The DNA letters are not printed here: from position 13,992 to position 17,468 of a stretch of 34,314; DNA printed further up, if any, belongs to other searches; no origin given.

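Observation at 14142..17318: ClpA-like unfoldase with a large non-canonical N-terminal domain (TPR plus KD-rich linker)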

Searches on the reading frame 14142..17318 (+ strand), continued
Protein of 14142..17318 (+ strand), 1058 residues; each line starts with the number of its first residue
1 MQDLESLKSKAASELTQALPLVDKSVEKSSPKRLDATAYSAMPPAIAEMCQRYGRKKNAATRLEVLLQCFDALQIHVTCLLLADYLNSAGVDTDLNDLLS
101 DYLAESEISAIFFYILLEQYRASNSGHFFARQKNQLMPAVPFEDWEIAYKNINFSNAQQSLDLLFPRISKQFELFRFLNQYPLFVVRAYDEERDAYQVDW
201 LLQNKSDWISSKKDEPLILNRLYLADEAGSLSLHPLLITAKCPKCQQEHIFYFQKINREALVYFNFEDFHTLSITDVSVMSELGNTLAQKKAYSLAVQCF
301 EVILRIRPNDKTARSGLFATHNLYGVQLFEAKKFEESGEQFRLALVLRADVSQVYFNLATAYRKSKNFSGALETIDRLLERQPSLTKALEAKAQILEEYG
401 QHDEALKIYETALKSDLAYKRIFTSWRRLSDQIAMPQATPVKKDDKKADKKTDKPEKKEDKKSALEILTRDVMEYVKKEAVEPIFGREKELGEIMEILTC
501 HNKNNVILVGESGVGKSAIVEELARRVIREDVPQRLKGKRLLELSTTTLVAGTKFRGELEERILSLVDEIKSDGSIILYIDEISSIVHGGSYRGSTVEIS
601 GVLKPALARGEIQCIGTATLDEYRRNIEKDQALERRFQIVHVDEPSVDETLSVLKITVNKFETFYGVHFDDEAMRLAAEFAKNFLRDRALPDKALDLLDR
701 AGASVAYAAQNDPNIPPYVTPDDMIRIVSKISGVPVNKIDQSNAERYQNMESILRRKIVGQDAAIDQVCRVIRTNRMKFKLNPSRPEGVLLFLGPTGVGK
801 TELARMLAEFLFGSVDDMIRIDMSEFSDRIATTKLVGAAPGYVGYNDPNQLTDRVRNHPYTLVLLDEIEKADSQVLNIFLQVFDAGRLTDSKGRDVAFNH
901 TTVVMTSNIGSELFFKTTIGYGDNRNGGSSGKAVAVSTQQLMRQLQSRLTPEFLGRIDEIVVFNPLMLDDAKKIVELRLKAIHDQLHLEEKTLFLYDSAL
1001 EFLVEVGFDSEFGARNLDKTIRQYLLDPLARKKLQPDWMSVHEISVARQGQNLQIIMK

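Call 5: search_solved_structures(query=window:14142-17315:+, max_evalue=0.001, show_alignments=2)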
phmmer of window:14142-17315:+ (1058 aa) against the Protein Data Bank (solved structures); distinct sequences matched with E-value up to 0.001: 95 (the best 60 are shown).
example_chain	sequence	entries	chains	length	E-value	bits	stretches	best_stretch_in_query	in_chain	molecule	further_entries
6em8_A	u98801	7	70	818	3.3e-150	505.1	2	715-1052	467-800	ATP-dependent Clp protease ATP-binding subunit ClpC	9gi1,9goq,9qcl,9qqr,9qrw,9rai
6em9_A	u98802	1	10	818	3.5e-150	505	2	716-1052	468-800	ATP-dependent Clp protease ATP-binding subunit ClpC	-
3j3t_A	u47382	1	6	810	5.1e-148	497.8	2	718-1035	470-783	Negative regulator of genetic competence ClpC/MecB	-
3j3s_A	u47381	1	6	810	5.6e-148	497.7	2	718-1035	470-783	Negative regulator of genetic competence ClpC/MecB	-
3j3r_A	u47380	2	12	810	3.1e-147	495.2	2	718-1035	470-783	Negative regulator of genetic competence ClpC/MecB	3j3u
7abr_A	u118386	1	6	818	3.2e-147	495.2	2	718-1035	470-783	Negative regulator of genetic competence ClpC/MecB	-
1qvr_A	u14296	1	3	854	7.7e-143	480.7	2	718-1035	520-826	ClpB protein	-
4d2q_A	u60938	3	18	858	4.4e-139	468.3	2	719-1036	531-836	CLPB | CHAPERONE PROTEIN CLPB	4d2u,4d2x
6og3_E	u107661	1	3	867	5.1e-139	468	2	719-1036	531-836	Hyperactive disaggregase ClpB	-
6oax_C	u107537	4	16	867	5.1e-139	468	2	719-1036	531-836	Hyperactive disaggregase ClpB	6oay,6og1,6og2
4ciu_A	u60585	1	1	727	9.2e-138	463.9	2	719-1036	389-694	CHAPERONE PROTEIN CLPB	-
9if4_A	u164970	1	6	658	1e-137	463.7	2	681-1034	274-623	ATP-dependent Clp protease ATP-binding subunit ClpC1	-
6qs4_A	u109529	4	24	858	1.5e-137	463.2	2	719-1036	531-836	Chaperone protein ClpB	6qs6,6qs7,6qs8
6rn2_A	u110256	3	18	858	1.5e-137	463.2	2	719-1036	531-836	Chaperone protein ClpB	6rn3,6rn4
5ofo_C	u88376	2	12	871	2.3e-137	462.6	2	719-1036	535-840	Chaperone protein ClpB,ATP-dependent Clp protease ATP-binding subunit ClpA,Chaperone prote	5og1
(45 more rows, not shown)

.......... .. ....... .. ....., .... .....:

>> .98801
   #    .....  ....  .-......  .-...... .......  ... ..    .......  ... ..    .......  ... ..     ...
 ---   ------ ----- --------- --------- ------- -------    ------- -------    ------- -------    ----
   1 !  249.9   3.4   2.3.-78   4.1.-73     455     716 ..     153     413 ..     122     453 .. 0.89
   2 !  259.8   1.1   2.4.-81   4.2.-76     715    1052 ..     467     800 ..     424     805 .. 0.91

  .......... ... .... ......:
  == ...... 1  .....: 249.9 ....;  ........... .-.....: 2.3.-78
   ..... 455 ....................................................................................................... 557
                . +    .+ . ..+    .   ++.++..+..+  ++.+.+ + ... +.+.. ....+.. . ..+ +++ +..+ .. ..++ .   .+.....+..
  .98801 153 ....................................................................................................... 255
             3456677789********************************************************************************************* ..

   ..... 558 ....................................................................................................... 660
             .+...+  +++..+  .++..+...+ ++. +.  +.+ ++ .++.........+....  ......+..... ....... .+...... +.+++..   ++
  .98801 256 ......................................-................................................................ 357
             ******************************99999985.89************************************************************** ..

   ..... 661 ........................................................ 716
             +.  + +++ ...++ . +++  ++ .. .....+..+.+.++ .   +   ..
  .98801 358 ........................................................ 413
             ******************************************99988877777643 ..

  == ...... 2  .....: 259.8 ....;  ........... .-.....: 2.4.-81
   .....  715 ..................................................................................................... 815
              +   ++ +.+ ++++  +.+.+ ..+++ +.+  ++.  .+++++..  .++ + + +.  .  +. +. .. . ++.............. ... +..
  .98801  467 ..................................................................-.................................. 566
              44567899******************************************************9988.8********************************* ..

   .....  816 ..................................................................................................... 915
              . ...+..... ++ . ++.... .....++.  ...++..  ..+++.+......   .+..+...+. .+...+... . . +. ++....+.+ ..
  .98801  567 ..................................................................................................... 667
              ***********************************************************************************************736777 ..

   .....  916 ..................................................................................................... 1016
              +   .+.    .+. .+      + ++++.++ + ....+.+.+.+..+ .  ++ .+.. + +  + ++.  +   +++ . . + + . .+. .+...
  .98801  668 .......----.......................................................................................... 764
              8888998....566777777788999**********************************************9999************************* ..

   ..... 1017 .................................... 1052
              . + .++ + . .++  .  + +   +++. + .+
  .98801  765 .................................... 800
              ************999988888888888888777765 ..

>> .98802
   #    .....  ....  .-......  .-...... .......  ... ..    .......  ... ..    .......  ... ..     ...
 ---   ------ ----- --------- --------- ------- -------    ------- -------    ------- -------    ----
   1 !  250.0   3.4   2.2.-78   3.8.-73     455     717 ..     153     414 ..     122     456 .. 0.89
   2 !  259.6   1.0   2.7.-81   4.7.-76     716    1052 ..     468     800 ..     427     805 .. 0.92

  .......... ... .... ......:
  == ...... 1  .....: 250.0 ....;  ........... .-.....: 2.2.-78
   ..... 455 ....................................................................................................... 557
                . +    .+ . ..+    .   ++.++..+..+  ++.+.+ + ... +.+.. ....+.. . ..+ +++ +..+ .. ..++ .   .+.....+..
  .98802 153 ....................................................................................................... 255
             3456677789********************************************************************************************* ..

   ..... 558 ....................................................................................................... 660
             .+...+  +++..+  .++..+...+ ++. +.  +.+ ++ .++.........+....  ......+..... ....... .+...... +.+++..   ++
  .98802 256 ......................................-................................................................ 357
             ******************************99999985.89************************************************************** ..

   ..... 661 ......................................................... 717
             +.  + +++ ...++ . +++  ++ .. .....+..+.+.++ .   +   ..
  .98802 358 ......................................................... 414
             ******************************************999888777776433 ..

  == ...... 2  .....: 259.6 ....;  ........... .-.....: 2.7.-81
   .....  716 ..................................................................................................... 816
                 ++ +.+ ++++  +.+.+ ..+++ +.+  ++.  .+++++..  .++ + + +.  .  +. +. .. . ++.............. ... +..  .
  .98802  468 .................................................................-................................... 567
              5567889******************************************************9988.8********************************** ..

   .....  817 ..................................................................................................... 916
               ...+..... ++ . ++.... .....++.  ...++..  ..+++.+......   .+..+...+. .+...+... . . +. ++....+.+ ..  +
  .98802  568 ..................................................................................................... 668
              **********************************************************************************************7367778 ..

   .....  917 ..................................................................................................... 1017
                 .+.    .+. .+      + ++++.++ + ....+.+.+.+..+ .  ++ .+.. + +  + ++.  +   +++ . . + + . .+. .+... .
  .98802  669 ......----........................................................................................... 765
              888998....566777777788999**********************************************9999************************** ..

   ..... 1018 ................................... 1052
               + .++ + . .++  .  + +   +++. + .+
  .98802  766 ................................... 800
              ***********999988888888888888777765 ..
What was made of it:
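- On ClpC: The residues aligned to ClpC 414-466 are missing (call 5).
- Closest known: ClpC. Same: Best sequence match for the AAA+ body: E 3e-150 to S. aureus ClpC (call 5).
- Checked: In the ClpC alignment, query 716/715 corresponds to S. aureus ClpC 413/467 (call 5).
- E 3e-150 to ClpC structures and 1e-111 to ClpA, over both rings (call 5).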

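Call 25: find_encoding_contigs(protein=window:14142-17318:+, flank=10000, max_places=6)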
Protein window:14142-17318:+ (1058 aa): no gene with exactly this product is on record in the collection.
